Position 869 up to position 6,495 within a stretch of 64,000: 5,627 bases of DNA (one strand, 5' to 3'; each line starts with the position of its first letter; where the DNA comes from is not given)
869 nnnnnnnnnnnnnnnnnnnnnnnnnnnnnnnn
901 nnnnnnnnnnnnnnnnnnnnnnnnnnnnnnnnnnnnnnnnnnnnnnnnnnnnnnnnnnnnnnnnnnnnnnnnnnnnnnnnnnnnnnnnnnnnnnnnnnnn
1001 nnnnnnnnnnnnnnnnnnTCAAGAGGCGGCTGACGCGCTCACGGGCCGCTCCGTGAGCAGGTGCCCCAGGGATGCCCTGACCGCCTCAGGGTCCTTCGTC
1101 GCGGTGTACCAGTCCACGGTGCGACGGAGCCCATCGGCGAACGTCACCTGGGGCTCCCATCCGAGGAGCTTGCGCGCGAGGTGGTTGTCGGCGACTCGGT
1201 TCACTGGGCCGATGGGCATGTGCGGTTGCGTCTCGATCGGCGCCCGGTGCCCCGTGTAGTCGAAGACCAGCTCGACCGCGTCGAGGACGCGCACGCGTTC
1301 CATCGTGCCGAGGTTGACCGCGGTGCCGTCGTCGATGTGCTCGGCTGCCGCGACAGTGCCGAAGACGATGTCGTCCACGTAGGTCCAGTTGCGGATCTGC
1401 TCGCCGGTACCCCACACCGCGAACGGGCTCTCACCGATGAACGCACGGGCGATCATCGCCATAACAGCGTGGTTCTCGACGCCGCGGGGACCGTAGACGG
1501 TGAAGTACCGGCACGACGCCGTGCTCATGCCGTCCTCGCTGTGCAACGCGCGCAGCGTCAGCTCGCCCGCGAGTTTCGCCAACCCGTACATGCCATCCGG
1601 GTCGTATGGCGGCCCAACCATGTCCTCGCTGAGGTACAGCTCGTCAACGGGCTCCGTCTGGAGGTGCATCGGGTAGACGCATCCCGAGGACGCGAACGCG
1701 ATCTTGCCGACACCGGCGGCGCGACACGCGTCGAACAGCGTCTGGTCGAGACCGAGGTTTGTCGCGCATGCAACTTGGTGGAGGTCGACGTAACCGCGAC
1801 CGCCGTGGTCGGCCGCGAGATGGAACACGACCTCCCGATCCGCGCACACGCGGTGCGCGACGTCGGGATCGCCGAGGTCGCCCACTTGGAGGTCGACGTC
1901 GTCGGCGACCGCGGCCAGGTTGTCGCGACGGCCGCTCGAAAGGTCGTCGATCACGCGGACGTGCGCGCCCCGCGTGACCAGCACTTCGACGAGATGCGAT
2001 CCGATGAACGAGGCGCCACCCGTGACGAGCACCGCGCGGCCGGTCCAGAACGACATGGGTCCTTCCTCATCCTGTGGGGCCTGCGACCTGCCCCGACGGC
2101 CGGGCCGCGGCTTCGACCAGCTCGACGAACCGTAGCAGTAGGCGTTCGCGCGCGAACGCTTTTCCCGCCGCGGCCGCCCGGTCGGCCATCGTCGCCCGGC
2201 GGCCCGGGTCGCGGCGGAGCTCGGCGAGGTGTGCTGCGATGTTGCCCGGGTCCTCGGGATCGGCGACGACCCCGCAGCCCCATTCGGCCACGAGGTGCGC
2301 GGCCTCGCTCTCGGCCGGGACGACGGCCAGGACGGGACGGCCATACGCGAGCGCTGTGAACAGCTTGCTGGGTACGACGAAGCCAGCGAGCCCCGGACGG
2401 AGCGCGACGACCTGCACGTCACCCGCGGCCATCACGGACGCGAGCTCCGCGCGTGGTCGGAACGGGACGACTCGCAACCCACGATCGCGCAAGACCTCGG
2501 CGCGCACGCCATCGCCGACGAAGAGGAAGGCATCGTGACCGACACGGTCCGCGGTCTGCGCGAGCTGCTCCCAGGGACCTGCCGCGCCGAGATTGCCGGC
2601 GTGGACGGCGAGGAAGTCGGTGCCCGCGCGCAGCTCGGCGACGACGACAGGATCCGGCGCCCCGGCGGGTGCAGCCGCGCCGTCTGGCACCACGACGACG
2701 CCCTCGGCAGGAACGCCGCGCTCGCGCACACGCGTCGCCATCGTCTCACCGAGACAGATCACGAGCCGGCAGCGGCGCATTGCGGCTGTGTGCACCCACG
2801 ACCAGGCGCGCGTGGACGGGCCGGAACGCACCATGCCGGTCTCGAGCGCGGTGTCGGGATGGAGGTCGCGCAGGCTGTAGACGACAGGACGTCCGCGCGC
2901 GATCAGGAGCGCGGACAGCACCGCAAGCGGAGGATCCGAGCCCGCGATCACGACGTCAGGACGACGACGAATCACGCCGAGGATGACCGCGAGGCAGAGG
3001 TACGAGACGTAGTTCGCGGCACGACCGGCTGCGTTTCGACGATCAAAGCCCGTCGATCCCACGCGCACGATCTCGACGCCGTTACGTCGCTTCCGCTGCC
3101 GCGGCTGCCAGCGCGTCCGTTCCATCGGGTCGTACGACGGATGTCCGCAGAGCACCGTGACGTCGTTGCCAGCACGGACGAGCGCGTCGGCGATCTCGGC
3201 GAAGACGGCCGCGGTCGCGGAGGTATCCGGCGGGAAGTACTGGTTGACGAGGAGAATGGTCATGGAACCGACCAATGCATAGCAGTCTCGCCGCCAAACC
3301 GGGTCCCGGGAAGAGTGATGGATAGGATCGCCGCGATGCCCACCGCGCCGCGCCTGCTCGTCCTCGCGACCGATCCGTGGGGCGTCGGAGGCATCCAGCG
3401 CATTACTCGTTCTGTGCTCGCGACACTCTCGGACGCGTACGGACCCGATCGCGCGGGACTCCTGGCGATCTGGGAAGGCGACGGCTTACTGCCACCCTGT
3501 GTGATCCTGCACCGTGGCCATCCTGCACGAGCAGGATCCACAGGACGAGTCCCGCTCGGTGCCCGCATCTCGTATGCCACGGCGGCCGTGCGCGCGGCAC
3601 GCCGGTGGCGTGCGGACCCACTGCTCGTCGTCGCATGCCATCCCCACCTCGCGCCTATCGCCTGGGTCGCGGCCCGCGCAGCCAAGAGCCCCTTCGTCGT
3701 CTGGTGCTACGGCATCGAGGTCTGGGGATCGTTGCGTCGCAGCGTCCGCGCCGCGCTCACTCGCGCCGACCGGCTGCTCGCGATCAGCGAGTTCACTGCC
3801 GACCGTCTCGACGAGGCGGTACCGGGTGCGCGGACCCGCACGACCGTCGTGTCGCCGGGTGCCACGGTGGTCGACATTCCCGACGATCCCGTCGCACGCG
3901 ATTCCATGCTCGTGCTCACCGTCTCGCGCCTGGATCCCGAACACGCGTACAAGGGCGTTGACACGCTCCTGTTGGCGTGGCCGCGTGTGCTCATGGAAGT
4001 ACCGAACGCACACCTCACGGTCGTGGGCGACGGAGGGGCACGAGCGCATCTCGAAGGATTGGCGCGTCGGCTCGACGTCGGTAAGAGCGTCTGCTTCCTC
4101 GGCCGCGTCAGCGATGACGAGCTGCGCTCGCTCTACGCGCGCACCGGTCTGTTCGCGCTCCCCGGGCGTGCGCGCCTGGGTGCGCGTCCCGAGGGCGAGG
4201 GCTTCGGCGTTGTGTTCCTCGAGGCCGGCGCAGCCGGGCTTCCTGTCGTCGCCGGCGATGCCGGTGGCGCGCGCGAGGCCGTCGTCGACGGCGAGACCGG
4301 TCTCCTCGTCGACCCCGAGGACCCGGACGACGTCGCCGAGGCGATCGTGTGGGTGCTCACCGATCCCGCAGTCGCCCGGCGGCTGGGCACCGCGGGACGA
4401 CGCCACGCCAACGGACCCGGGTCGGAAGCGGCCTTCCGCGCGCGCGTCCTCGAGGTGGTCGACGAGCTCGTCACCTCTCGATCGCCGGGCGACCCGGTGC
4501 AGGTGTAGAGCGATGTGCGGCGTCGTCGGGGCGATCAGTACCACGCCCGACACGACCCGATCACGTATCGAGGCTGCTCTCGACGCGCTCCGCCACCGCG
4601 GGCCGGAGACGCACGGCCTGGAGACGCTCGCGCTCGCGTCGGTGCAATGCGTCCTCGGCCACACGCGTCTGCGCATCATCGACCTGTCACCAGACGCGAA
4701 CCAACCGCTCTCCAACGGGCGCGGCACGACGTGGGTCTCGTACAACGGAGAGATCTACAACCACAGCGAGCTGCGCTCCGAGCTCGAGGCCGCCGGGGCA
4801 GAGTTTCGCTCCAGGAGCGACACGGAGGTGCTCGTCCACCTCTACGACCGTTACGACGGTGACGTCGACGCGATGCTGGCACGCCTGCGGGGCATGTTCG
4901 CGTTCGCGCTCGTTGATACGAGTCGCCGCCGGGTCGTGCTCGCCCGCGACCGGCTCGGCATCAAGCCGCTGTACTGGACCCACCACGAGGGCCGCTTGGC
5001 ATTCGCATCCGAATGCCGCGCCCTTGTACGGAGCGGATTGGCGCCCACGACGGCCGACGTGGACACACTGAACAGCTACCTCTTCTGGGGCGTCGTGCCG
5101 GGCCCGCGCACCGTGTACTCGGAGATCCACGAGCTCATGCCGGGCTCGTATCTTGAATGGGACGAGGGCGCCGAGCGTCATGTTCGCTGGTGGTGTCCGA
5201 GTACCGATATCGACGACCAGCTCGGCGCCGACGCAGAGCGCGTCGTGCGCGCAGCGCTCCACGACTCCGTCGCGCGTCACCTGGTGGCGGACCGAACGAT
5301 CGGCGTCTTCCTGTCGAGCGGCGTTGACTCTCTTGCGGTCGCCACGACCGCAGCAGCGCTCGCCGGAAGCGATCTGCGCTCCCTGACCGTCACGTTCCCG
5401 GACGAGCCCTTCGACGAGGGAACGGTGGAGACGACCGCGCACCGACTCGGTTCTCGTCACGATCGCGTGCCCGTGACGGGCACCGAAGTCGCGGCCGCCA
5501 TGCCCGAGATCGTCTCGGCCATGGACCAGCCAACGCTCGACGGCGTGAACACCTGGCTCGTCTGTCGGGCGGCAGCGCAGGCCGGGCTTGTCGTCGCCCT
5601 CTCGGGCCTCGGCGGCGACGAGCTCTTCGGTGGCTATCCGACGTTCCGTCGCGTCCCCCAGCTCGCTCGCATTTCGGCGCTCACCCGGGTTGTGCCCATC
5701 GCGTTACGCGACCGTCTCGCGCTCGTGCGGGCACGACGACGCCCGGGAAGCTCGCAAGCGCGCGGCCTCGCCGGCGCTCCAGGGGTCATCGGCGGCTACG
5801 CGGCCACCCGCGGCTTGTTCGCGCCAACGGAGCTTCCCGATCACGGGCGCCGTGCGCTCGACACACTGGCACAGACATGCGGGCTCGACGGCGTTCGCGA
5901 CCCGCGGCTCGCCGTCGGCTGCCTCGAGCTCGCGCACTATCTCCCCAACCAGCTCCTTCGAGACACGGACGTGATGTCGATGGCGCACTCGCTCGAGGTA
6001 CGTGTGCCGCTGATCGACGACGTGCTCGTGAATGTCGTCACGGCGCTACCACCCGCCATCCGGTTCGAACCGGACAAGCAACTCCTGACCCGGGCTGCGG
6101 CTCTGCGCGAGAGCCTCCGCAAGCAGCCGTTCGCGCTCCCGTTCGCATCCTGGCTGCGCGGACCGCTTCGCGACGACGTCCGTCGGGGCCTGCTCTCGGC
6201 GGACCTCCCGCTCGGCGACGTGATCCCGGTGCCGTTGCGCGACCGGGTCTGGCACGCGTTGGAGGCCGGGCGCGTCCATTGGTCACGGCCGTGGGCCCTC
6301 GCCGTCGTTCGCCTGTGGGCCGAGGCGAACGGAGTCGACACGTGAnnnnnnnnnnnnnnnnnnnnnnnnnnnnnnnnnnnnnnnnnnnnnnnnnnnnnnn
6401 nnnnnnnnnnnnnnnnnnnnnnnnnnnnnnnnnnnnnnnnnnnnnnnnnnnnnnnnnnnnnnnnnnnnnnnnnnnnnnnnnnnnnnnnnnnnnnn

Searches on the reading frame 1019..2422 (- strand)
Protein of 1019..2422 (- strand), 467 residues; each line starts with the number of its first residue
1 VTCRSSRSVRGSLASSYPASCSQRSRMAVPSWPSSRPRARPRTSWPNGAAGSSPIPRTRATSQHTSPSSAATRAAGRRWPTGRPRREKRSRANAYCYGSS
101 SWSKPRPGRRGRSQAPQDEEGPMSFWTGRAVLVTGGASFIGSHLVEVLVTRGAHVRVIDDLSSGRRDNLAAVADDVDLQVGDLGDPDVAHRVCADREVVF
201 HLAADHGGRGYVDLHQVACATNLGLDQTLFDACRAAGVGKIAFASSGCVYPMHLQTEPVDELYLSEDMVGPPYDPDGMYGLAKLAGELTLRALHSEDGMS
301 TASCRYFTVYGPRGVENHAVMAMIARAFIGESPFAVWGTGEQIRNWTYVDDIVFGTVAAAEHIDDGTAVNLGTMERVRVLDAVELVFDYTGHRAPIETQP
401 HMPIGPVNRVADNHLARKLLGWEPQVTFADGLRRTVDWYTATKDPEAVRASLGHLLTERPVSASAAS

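Call 66: search_protein_families(library=pfam, proteins=[window:1019-2422:-], max_evalue=0.0001)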
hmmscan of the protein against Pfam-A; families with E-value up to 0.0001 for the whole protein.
window:1019-2422:- (467 aa): 5 families
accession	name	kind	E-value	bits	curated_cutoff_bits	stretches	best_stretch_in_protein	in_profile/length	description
PF01370.27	Epimerase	-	5e-48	164.1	20.9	1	131-372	1-240/240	NAD dependent epimerase/dehydratase family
PF16363.11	GDP_Man_Dehyd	-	1.2e-33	117.4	27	1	132-435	1-332/332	GDP-mannose 4,6 dehydratase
PF01073.25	3Beta_HSD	-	1.2e-17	64.3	22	1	132-366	1-235/280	3-beta hydroxysteroid dehydrogenase/isomerase family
PF04321.23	RmlD_sub_bind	-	1.7e-07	31.1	27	1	131-365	3-202/287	RmlD substrate binding domain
PF13460.12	NAD_binding_10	-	2.2e-06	28.1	27.2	1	135-251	1-103/184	NAD(P)H-binding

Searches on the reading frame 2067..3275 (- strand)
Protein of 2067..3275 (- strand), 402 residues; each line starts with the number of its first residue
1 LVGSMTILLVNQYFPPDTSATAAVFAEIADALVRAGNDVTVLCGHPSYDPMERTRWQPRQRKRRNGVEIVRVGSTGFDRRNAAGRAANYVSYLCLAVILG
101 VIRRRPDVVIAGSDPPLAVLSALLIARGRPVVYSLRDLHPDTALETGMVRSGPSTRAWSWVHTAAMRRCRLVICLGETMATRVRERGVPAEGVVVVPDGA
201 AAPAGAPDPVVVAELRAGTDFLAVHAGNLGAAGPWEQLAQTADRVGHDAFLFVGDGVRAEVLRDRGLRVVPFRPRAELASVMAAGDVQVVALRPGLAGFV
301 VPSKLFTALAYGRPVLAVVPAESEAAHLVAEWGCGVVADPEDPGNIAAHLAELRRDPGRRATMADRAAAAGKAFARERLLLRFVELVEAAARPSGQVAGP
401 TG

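Call 66: search_protein_families(library=pfam, proteins=[window:2067-3275:-], max_evalue=0.0001)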
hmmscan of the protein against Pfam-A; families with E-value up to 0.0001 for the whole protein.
window:2067-3275:- (402 aa): 3 families
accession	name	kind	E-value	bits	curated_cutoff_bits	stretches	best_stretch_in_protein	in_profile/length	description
PF13579.12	Glyco_trans_4_4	-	2.2e-17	64.3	29.7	1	22-199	4-158/158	Glycosyl transferase 4-like domain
PF13439.12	Glyco_transf_4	-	1.4e-14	54.9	28.5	1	24-199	7-165/170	Glycosyltransferase Family 4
PF13692.12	Glyco_trans_1_4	-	2.5e-07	31.5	27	1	248-355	33-141/142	Glycosyl transferases group 1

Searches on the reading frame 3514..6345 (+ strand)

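Call 66: search_protein_families(library=pfam, proteins=[window:3514-6345:+], max_evalue=0.0001)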
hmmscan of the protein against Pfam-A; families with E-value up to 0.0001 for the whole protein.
window:3514-6345:+ (943 aa): 4 families
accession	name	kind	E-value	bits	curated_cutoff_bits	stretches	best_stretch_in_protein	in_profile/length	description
PF00733.27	Asn_synthase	-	2.7e-58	198.7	21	1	578-936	2-353/354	Asparagine synthase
PF13537.11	GATase_7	-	3.9e-42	143.6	25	1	383-505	1-122/123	Glutamine amidotransferase domain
PF13522.11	GATase_6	-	1.2e-40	139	27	1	376-500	9-130/130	Glutamine amidotransferase domain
PF12481.13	DUF3700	-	6.8e-06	26.2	27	1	442-508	113-179/228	Aluminium induced protein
